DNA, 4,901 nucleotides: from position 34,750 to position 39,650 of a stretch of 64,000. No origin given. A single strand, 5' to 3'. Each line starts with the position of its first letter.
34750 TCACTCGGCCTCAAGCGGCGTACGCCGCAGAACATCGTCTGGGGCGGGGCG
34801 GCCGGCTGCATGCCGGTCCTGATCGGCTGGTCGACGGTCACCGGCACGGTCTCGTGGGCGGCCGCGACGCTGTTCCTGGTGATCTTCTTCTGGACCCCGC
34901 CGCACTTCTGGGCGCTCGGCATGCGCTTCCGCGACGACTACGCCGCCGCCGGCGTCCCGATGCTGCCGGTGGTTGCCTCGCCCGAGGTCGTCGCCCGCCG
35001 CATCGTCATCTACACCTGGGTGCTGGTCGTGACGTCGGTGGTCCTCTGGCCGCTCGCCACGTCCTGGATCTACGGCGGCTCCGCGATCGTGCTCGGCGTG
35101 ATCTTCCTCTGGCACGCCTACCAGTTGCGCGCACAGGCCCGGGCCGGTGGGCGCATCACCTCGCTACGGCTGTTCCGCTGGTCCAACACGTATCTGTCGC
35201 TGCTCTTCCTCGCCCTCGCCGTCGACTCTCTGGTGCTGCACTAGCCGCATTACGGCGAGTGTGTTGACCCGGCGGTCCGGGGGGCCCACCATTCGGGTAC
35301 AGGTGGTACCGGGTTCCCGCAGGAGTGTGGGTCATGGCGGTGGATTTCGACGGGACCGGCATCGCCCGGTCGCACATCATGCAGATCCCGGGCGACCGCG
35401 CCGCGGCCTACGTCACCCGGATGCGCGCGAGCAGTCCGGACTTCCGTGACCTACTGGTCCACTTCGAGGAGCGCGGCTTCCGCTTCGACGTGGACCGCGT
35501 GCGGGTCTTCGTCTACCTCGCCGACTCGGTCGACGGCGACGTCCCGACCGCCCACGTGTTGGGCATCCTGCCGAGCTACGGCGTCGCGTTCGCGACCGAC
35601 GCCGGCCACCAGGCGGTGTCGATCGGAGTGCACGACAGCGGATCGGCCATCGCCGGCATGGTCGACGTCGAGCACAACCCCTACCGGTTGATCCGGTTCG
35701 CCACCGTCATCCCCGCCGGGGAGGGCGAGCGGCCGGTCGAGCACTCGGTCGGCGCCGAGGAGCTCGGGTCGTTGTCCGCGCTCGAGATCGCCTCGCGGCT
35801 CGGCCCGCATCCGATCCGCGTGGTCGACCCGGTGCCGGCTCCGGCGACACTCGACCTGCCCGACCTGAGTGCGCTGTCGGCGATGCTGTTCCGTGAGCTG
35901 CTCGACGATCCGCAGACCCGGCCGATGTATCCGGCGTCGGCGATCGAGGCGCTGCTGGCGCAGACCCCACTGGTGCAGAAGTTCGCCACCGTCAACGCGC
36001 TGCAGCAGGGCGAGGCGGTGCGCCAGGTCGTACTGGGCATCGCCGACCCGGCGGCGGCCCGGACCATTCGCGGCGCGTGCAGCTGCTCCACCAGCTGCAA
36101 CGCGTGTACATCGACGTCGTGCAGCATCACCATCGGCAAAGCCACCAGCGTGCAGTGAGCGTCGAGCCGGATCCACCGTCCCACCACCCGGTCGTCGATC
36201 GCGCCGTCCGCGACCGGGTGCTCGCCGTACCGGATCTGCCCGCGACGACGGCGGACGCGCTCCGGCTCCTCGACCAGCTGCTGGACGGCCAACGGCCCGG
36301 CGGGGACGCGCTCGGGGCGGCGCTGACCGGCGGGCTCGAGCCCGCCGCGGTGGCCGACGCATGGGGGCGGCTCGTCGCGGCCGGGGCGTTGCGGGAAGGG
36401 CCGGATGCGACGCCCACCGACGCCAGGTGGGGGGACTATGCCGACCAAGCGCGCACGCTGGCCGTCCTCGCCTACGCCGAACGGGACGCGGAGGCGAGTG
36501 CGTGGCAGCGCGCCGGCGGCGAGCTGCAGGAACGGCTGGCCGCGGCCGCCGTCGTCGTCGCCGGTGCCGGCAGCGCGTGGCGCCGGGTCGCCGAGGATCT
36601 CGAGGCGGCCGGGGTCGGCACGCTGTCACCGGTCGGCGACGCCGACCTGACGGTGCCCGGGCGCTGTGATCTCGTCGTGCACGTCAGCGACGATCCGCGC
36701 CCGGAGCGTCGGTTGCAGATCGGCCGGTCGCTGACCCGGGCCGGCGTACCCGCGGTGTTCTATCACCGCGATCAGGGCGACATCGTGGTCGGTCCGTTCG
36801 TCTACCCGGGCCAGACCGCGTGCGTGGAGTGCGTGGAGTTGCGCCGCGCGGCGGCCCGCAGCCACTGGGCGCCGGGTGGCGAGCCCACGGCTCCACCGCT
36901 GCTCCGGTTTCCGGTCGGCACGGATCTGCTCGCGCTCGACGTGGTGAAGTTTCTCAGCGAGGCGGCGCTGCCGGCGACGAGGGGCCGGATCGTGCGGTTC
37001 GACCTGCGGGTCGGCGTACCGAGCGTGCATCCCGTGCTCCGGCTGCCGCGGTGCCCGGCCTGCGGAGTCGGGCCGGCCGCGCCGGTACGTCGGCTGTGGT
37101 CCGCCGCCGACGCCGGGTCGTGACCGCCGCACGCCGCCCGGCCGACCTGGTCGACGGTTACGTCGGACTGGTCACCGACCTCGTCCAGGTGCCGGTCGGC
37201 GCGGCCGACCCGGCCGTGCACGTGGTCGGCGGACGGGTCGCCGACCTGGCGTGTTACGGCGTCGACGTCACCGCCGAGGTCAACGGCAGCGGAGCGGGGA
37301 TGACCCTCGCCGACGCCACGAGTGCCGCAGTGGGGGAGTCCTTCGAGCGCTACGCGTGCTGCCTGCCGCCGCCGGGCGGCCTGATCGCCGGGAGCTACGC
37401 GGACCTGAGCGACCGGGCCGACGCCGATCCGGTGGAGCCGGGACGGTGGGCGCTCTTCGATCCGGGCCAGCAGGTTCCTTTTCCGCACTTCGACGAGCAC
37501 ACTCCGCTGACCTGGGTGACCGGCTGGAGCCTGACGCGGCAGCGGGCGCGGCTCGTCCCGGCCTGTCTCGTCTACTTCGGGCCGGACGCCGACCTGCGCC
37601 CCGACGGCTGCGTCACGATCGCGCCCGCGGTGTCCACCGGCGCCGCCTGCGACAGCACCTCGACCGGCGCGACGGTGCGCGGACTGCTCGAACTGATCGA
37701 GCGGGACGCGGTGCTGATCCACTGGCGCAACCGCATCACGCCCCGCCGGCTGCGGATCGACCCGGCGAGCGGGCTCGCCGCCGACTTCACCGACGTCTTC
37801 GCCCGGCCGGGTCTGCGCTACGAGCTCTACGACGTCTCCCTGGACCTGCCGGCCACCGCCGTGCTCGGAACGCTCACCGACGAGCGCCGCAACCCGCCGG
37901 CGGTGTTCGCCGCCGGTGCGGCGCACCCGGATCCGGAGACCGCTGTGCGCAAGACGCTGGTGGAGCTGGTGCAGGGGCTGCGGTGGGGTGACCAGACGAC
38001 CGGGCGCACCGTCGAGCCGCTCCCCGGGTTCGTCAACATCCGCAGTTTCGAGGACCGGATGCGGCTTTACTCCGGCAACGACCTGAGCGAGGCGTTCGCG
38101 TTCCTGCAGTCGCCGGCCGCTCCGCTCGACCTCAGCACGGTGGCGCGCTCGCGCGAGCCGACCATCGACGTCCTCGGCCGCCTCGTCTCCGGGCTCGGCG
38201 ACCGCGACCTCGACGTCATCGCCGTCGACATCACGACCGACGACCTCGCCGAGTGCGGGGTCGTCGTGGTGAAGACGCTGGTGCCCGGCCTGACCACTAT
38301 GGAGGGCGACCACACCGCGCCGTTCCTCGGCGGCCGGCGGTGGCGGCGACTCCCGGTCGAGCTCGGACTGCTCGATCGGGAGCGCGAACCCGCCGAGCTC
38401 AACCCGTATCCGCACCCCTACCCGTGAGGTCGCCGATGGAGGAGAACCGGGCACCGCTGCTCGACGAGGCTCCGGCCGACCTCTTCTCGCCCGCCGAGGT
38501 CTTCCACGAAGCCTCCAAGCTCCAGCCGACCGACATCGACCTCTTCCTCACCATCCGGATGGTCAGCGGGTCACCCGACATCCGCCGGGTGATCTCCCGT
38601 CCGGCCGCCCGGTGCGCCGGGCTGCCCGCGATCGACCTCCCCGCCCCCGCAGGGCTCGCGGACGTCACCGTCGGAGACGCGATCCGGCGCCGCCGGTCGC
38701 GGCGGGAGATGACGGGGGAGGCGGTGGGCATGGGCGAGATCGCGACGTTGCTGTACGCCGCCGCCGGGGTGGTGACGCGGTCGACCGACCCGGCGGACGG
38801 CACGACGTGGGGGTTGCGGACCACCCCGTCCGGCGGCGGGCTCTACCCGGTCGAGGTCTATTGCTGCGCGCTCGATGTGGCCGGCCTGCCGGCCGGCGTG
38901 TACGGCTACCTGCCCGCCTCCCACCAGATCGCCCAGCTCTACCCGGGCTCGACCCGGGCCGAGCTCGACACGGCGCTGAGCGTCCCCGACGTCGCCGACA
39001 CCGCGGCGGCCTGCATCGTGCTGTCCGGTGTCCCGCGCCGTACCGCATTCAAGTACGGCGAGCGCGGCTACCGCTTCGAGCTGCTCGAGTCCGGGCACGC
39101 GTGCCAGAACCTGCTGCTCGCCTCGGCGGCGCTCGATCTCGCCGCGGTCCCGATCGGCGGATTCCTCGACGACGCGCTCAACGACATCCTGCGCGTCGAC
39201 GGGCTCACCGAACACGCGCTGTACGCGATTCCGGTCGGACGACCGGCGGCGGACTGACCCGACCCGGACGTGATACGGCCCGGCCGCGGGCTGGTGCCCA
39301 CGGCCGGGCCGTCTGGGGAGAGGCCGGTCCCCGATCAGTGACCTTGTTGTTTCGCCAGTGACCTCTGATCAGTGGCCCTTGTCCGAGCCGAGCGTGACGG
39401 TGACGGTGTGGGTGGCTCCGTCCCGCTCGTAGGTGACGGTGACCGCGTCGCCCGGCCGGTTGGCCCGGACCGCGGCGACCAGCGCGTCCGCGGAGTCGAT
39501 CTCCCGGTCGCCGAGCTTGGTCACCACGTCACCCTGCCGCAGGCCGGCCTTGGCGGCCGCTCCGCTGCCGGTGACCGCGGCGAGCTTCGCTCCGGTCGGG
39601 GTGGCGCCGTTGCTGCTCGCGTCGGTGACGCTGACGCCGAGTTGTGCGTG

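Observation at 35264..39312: Compact four-gene azole-forming RiPP (TOMM/LAP-type) cassette between ctaB and the mprAB-pepD stress module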

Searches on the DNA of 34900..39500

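Call 86: search_rna_families(source=window, start=34900, end=39500, threshold=evalue, max_evalue=1)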
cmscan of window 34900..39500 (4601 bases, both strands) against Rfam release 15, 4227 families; matches with E-value up to 1: 1.
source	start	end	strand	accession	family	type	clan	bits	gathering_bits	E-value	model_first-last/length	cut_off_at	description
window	37177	37226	-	RF03438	mir-1956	Gene; miRNA;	-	27.9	95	0.038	1-65/65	no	mir-1956 microRNA precursor family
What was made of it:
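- Tried and rejected: Rfam gave only a chance miRNA hit (call 86).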
